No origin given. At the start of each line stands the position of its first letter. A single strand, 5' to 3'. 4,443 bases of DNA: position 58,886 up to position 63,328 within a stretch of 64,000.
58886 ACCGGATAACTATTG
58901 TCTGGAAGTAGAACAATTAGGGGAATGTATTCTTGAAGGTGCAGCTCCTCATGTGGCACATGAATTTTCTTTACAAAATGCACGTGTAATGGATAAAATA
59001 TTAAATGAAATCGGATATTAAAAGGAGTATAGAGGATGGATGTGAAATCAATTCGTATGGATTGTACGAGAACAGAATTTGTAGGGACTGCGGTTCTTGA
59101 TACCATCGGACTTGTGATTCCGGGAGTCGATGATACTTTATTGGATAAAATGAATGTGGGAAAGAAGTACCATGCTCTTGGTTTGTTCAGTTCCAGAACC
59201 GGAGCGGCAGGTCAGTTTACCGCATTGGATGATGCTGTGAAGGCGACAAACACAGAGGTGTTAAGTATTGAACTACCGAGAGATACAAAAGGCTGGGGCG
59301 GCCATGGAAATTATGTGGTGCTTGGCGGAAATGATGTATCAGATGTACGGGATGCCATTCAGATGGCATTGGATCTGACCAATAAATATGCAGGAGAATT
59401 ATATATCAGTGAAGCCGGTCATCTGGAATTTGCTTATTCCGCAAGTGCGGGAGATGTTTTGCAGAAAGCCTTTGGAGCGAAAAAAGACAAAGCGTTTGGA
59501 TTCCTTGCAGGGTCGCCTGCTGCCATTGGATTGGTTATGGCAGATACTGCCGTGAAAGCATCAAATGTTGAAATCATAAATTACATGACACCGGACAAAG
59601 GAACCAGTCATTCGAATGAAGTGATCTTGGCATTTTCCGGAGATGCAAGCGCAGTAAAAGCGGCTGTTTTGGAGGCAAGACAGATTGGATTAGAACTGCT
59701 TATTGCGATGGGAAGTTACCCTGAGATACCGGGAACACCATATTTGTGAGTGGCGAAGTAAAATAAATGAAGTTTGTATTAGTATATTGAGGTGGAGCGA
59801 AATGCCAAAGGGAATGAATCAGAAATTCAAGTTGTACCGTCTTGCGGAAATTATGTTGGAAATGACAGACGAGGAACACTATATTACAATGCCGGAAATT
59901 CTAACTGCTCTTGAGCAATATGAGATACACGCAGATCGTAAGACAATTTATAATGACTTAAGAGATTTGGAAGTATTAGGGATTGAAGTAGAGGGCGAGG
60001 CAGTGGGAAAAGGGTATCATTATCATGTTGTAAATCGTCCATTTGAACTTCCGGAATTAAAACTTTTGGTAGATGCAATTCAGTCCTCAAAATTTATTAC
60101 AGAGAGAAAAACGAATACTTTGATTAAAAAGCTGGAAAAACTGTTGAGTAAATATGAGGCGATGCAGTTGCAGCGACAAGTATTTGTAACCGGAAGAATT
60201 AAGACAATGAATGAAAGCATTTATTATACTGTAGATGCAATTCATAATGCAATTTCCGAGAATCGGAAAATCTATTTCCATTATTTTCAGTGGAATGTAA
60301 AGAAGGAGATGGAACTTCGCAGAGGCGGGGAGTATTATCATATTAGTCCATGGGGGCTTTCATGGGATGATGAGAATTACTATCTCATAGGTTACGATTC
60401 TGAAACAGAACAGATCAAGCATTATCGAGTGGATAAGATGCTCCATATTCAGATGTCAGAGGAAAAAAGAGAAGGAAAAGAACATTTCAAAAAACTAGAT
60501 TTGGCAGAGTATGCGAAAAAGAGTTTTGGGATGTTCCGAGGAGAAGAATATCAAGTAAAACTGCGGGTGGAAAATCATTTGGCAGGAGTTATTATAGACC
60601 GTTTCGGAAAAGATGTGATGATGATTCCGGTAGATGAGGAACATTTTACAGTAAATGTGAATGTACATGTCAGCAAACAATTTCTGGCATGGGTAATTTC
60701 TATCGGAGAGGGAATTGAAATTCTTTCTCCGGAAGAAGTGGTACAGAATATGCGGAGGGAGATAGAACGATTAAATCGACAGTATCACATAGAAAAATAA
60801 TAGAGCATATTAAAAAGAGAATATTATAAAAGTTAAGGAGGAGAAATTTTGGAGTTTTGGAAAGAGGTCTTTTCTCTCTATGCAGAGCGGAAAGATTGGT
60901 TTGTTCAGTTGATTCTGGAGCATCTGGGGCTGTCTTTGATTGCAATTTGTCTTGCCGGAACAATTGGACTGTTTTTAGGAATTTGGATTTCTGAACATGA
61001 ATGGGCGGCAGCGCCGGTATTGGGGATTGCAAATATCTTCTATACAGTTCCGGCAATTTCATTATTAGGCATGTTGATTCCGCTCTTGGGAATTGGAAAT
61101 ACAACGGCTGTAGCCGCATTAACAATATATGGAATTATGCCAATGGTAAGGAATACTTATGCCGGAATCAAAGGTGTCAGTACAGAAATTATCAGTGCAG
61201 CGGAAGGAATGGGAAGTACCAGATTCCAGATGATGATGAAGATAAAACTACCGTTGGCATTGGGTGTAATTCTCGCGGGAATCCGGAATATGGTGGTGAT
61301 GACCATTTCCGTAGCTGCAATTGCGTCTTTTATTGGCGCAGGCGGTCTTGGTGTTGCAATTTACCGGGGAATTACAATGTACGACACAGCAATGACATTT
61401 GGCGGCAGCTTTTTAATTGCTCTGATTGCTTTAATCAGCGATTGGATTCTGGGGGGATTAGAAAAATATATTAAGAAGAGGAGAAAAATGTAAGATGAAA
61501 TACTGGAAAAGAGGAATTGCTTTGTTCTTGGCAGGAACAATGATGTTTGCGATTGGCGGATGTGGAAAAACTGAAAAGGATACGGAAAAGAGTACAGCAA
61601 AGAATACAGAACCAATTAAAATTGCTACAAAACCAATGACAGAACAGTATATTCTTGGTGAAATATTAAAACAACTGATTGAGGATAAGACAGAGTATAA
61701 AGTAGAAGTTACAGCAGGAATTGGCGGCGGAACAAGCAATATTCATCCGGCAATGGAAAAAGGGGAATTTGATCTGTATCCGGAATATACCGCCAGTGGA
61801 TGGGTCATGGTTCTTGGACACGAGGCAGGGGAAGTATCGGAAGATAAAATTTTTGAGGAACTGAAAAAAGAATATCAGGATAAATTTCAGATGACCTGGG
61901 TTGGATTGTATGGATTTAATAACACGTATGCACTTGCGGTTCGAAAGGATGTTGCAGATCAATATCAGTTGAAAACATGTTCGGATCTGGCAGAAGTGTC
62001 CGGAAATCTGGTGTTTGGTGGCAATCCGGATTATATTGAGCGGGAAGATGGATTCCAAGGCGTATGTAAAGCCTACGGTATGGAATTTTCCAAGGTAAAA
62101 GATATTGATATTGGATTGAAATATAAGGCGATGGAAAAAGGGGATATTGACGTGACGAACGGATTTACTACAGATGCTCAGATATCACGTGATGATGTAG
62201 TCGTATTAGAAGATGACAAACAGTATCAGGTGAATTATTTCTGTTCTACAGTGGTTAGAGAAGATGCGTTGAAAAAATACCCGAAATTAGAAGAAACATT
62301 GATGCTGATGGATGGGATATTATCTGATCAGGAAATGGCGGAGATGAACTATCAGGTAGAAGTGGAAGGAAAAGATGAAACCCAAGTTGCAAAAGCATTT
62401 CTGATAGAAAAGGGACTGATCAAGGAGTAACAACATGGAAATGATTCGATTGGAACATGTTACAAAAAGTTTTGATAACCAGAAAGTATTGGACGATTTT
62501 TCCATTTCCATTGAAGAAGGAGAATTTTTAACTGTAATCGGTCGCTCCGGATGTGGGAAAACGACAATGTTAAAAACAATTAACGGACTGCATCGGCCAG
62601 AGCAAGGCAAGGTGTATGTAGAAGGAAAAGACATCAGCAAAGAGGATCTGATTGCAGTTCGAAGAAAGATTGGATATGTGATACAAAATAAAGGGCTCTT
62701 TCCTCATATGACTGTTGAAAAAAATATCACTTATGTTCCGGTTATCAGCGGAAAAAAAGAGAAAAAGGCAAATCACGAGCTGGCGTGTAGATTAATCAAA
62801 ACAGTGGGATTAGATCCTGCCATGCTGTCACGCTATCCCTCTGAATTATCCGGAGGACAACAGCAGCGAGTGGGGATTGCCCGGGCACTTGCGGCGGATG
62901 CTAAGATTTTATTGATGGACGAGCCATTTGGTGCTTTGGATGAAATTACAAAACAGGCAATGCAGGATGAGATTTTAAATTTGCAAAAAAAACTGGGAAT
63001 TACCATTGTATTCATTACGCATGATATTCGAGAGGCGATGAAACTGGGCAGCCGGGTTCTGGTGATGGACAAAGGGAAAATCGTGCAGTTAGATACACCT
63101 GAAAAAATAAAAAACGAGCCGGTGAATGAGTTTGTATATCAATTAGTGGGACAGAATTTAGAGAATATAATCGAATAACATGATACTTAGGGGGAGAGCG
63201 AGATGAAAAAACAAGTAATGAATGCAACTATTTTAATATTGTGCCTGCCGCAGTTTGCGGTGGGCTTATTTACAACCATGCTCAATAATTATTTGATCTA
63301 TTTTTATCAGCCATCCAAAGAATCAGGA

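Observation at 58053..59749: Orphan PduB-type BMC-T shell gene co-transcribed with a Gfo/Idh/MocA oxidoreductase, with no other microcompartment genes nearby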

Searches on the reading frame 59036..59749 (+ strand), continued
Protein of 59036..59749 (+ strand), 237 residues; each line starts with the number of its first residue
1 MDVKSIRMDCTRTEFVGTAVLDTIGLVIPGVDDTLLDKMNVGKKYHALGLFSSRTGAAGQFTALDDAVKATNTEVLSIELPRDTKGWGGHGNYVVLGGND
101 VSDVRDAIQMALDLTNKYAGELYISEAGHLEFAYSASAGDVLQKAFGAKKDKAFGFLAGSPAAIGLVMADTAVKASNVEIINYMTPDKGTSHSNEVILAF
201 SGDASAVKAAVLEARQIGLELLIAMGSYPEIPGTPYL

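Call 74: get_annotated_region(hit=H53, flank=2500)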
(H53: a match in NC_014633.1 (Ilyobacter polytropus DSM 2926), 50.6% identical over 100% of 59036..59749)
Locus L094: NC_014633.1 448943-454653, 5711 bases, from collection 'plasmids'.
description: Ilyobacter polytropus DSM 2926 plasmid pILYOP01, complete sequence
organism: Ilyobacter polytropus DSM 2926 (NCBI taxid 572544)
taxonomy: Bacteria; Fusobacteriota; Fusobacteriia; Fusobacteriales; Fusobacteriaceae; Ilyobacter; Ilyobacter polytropus; Ilyobacter polytropus DSM 2926
host: -; source: marine mud; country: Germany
typing (MOB-suite, as given by PLSDB): non-mobilizable; replicon rep_cluster_99
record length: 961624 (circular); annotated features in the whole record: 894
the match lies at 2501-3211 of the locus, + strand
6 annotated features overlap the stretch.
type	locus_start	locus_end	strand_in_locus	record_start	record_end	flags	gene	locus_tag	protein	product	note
CDS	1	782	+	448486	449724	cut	-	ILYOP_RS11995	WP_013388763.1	phosphotransferase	-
CDS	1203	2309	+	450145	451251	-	-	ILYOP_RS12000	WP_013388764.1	iron-containing alcohol dehydrogenase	-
CDS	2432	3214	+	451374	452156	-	pduB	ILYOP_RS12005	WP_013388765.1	propanediol utilization microcompartment protein PduB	-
CDS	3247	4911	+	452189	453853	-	-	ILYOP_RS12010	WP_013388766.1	propanediol/glycerol family dehydratase large subunit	-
CDS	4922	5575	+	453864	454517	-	-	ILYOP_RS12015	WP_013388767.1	propanediol/glycerol family dehydratase medium subunit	-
CDS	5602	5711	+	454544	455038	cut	-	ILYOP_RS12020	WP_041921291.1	diol dehydratase small subunit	-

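Call 80: predict_structure(alignment_id=A2)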
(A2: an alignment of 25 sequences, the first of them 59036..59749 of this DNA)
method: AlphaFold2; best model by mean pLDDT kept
length: 237 residues; sequences in the alignment: 25
mean_pLDDT: 82.0   pTM: 0.79
mean pLDDT of the five models: 82.0, 80.3, 57.5, 53.9, 49.3
residues with pLDDT >= 90: 96; 70-90: 95; 50-70: 33; < 50: 13
segments of 3 or more residues with pLDDT < 50: 230-237
pLDDT, mean of each block of 10 residues (from residue 1): 58 83 87 82 87 75 93 89 52 87 95 82 73 89 89 90 93 91 83 84 93 92 69 39
secondary structure, 60 per line:
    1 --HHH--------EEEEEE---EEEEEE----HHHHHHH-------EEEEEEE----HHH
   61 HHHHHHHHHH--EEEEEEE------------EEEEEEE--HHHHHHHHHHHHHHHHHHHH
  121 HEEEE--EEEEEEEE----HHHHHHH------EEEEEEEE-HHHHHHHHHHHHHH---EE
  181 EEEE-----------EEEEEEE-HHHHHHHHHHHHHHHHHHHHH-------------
elements in order: E14-19 E23-28 H33-39 E47-53 H58-70 E73-79 E92-98 H101-121 E122-125 E128-135 H140-146 E153-160 H162-175 E179-184 E196-202 H204-224

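Call 83: fold_search(model_id=the predicted structure, library=pdb)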
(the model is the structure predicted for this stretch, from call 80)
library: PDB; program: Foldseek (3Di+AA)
matches with E <= 10: 1126; with E <= 0.001: 99
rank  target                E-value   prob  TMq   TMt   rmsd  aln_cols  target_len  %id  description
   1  3io0                  1.0e-24  1.00  0.85  0.88   3.4       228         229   46  Crystal structure of EtuB from Clostridium kluyveri (released 2009-09-15)
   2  4i61_A                1.7e-24  1.00  0.83  0.86   3.4       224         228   47  Crystal structure of a trimeric bacterial microcompartment shell protein PduB (released 2014-03-26)
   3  4fay_A                2.5e-24  1.00  0.82  0.86   3.5       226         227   47  Crystal structure of a trimeric bacterial microcompartment shell protein PduB with glycerol metabolites (released 2012-11-21)
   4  4tlh_A                1.5e-13  1.00  0.68  0.73   9.0       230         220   21  Monoclinic Crystal Structure of EutL from Clostridium Perfringens (released 2015-06-10)
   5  4edi_B                1.6e-13  1.00  0.69  0.75   9.2       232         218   20  Disulfide bonded EutL from Clostridium perfringens (released 2013-03-27)
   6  4tm6_B                2.5e-13  1.00  0.69  0.74   9.4       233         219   20  Crystal Structure of EutL from Clostridium Perfringens at 298K (released 2015-03-25)
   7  4edi_C                2.5e-13  1.00  0.67  0.70   9.1       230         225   21  Disulfide bonded EutL from Clostridium perfringens (released 2013-03-27)
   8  4fdz_B                2.7e-13  1.00  0.69  0.73   9.6       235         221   20  EutL from Clostridium perfringens, Crystallized Under Reducing Conditions (released 2013-05-29)
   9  3u27_C                3.2e-13  1.00  0.68  0.73   9.0       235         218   18  Crystal structure of ethanolamine utilization protein EutL from Leptotrichia buccalis C-1013-b (released 2012-02-08)
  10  3u27_A                4.1e-13  1.00  0.67  0.73   9.0       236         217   16  Crystal structure of ethanolamine utilization protein EutL from Leptotrichia buccalis C-1013-b (released 2012-02-08)
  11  4edi_A                6.2e-13  1.00  0.69  0.75   7.0       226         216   21  Disulfide bonded EutL from Clostridium perfringens (released 2013-03-27)
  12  4fdz_A                1.0e-12  1.00  0.69  0.74   8.9       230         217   21  EutL from Clostridium perfringens, Crystallized Under Reducing Conditions (released 2013-05-29)
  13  3mpv_A                1.4e-12  1.00  0.67  0.78   7.2       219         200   19  Structure of EUTL in the zinc-induced open form (released 2010-09-22)
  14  3gfh_A                3.0e-12  1.00  0.67  0.74   7.7       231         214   19  Crystal structure of EUTL shell protein of the bacterial ethanolamine micrompartment (released 2009-07-21)
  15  3i87                  3.2e-12  1.00  0.65  0.73   7.8       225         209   20  Ethanolamine Utilization Microcompartment Shell Subunit, EutL Open Form (released 2010-01-12)
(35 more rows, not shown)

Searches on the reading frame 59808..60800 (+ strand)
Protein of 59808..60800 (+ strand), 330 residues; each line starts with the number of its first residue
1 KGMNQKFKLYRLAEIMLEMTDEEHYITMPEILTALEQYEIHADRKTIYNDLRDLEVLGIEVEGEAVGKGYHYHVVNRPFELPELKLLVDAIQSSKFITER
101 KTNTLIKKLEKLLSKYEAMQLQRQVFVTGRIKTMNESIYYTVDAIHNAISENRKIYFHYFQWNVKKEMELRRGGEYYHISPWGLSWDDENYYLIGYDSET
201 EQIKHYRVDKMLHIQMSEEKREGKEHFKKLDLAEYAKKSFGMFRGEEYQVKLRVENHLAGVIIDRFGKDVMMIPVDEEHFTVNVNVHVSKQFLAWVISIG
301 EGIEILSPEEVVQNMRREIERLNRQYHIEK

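Call 3: search_protein_families(library=pfam, proteins=[window:59808-60800:+], max_evalue=0.01)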
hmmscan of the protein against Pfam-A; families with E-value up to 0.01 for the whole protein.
window:59808-60800:+ (330 aa): 3 families
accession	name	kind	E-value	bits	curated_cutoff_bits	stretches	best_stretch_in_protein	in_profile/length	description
PF13280.12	WYL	-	6.4e-12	45.7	21.8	1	142-216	3-70/70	WYL domain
PF25583.1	WCX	-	6.4e-10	39.7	23.9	1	247-322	2-75/76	WCX domain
PF08279.18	HTH_11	-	0.0095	16.2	25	0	43-70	28-54/55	HTH domain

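Call 4: search_protein_families(library=ncbifam, proteins=[window:59808-60800:+], max_evalue=0.01)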
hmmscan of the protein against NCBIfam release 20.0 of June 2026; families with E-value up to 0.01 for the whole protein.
window:59808-60800:+ (330 aa): 0 families

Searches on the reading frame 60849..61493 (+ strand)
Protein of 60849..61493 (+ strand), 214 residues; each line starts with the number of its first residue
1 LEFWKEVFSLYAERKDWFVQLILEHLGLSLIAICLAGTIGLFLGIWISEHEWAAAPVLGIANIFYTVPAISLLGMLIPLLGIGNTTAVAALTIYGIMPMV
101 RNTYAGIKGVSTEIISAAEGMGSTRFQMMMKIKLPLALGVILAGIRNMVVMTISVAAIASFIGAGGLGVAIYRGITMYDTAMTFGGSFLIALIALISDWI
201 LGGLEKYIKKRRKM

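Call 3: search_protein_families(library=pfam, proteins=[window:60849-61493:+], max_evalue=0.01)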
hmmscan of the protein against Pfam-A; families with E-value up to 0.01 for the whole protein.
window:60849-61493:+ (214 aa): 1 family
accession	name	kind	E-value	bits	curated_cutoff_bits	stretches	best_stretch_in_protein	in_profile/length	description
PF00528.27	BPD_transp_1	-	1.6e-22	80.6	26.4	1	39-208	4-182/184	Binding-protein-dependent transport system inner membrane component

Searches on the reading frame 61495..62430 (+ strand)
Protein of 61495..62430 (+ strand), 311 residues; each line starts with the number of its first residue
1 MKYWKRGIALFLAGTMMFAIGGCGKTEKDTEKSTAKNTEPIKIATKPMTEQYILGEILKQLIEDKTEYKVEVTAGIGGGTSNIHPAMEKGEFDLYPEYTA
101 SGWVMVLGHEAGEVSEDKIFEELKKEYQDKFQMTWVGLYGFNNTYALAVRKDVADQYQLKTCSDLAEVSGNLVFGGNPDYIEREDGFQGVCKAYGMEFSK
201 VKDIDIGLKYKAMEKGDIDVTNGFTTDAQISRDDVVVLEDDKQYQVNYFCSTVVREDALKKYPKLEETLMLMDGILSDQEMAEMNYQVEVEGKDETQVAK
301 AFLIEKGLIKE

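Call 3: search_protein_families(library=pfam, proteins=[window:61495-62430:+], max_evalue=0.01)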
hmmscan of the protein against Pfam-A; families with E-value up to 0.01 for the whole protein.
window:61495-62430:+ (311 aa): 1 family
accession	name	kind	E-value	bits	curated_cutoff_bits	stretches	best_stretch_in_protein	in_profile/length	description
PF04069.17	OpuAC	-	8.7e-65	219.3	21.2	1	40-304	2-256/257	Substrate binding domain of ABC-type glycine betaine transport system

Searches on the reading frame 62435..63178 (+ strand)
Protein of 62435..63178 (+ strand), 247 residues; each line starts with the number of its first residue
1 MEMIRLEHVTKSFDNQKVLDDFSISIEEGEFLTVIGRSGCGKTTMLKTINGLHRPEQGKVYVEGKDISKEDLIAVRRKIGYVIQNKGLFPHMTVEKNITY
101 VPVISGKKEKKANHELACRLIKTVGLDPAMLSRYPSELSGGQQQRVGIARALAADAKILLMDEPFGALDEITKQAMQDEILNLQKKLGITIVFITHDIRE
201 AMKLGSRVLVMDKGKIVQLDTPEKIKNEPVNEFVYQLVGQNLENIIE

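Call 3: search_protein_families(library=pfam, proteins=[window:62435-63178:+], max_evalue=0.01)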
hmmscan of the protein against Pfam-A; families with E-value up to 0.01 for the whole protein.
window:62435-63178:+ (247 aa): 8 families
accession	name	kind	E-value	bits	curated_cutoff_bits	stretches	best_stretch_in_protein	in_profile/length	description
PF00005.33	ABC_tran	-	1.1e-37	130.2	25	1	19-165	1-136/137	ABC transporter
PF02463.25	SMC_N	-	8.7e-06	25.8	40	1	11-210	11-213/220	RecF/RecN/SMC N terminal domain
PF13401.12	AAA_22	-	0.0001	23.1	27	1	29-75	5-54/130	AAA domain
PF09818.15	ABC_ATPase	-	0.00027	20.5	23.2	0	139-218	159-253/283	P-loop domain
PF13304.12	AAA_21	-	0.0021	18.6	27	0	33-61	3-33/304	AAA domain, putative AbiEii toxin, Type IV TA system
PF13175.12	AAA_15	-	0.0049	17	32.1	1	16-74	11-72/374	AAA ATPase domain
PF03193.22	RsgA_GTPase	-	0.0064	16.8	30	0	9-54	87-131/174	RsgA GTPase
PF00931.28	NB-ARC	-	0.0087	15.8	23.5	0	27-51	16-40/248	NB-ARC domain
